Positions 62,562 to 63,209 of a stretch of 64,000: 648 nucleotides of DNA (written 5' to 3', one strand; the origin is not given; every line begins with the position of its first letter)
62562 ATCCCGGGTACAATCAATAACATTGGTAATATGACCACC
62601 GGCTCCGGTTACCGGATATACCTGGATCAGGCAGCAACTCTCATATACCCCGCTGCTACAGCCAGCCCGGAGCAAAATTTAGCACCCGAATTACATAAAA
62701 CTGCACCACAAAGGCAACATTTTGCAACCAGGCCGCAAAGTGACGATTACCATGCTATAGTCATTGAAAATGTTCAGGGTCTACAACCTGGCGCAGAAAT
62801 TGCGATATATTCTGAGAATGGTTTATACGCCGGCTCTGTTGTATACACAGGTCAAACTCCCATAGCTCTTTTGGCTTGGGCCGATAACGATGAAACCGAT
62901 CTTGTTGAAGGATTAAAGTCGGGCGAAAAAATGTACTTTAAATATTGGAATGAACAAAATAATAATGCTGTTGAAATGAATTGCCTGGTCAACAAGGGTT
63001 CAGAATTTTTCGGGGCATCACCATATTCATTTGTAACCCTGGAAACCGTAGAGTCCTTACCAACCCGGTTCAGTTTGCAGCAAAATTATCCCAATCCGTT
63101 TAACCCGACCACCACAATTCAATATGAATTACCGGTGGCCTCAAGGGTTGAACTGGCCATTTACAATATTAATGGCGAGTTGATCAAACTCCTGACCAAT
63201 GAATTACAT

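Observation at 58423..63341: Uncharacterised ~110-aa domain repeated 2+2 times in two adjacent T9SS cargo proteins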

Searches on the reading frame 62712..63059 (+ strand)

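Call 3: search_protein_families(library=pfam, proteins=[window:62712-63059:+], max_evalue=1)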
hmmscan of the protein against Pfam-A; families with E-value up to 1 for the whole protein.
seq(116 aa): 1 family
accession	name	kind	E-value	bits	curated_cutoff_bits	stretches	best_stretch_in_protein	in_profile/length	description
PF18603.7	LAL_C2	-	0.16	12.7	29.4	1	22-58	31-67/78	L-amino acid ligase C-terminal domain 2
